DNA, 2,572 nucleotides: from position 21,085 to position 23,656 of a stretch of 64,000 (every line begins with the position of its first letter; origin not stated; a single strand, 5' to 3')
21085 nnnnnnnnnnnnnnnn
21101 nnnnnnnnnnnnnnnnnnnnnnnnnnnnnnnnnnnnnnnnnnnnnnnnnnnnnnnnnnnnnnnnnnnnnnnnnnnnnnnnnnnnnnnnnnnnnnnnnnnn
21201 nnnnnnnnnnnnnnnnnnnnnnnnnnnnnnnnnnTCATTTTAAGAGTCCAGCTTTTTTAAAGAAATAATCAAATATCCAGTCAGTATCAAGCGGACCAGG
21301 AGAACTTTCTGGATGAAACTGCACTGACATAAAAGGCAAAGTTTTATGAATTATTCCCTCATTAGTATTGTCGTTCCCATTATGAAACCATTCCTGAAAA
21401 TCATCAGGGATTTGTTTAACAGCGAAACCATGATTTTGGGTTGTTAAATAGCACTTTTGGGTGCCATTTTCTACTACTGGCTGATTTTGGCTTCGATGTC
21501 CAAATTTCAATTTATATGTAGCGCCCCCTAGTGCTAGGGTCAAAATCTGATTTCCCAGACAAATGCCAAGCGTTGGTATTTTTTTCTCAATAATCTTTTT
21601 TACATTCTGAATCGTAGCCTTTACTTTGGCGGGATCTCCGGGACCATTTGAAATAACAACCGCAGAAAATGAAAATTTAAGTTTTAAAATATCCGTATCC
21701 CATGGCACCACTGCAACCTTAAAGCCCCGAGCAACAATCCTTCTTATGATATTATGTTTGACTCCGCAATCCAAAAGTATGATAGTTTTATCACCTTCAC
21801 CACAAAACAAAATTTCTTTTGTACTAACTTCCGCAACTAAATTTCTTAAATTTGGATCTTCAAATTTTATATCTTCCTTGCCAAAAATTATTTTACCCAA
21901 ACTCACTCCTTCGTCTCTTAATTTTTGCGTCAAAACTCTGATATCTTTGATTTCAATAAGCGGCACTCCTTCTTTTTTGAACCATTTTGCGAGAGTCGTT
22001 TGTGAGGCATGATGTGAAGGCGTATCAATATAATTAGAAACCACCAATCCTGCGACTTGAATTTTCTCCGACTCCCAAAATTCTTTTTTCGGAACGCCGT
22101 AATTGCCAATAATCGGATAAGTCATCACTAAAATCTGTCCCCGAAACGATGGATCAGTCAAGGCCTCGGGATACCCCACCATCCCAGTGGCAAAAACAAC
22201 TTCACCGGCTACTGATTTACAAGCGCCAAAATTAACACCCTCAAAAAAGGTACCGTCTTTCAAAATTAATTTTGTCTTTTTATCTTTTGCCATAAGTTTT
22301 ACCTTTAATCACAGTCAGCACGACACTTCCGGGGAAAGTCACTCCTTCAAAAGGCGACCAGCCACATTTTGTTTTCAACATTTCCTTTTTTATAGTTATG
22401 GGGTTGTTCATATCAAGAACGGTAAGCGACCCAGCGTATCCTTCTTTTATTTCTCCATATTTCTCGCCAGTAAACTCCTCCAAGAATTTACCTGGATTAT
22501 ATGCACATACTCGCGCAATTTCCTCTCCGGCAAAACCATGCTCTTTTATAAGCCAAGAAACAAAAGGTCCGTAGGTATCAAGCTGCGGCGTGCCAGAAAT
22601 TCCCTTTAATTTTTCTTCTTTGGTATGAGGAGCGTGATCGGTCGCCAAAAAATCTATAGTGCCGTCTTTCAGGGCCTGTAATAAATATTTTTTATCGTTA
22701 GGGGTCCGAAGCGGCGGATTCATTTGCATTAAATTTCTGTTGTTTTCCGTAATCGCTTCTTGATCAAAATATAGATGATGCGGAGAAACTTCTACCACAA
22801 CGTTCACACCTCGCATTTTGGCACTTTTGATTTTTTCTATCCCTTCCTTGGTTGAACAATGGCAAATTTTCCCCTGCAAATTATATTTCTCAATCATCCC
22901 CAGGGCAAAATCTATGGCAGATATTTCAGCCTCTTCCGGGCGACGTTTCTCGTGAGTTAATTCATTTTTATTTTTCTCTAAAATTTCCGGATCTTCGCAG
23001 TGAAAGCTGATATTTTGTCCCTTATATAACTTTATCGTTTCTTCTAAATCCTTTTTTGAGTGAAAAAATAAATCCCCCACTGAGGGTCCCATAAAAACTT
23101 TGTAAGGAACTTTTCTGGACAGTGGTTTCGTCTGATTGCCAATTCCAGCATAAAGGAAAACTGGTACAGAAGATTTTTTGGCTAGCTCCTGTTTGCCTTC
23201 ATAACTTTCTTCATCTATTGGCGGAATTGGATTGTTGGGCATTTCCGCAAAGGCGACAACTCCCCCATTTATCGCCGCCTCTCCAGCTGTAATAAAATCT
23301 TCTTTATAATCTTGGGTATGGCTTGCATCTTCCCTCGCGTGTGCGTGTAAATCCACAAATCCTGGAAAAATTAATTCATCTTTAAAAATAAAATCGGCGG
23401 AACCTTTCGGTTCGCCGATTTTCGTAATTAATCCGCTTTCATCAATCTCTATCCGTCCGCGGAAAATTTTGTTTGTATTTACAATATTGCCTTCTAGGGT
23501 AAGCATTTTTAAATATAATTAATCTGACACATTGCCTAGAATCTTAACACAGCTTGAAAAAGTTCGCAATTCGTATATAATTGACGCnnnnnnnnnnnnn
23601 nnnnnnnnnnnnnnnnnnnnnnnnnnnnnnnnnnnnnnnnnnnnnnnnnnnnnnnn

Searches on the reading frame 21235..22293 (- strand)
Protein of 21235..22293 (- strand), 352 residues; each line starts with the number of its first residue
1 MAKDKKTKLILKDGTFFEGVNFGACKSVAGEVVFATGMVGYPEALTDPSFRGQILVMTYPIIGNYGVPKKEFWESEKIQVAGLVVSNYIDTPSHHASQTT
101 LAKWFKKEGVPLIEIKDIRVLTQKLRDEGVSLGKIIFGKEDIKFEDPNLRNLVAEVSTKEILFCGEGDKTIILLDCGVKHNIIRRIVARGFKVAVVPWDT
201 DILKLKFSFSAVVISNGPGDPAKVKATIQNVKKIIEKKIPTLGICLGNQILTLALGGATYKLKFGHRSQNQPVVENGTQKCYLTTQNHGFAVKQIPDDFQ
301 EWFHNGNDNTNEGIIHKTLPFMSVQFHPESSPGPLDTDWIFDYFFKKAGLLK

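Call 66: search_protein_families(library=pfam, proteins=[window:21235-22293:-], max_evalue=0.00001)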
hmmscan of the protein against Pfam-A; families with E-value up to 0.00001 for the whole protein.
window:21235-22293:- (352 aa): 3 families
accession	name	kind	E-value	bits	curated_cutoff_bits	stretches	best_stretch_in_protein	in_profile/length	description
PF00117.34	GATase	-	3.1e-56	190.5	22.8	1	173-346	2-189/190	Glutamine amidotransferase class-I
PF00988.28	CPSase_sm_chain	-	1.4e-45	154.6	27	1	9-135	1-126/126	Carbamoyl-phosphate synthase small chain, CPSase domain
PF07722.19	Peptidase_C26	-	2.5e-10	40.9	20.5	1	216-329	83-219/219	Peptidase C26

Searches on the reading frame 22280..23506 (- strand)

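Call 66: search_protein_families(library=pfam, proteins=[window:22280-23506:-], max_evalue=0.00001)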
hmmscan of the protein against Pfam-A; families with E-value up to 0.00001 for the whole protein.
window:22280-23506:- (408 aa): 2 families
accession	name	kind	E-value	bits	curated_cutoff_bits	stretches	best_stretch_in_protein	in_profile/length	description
PF01979.26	Amidohydro_1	-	7.9e-15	55.4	25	1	46-404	2-344/345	Amidohydrolase family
PF07969.17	Amidohydro_3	-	2.3e-07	31.1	29.7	0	216-404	309-470/472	Amidohydrolase family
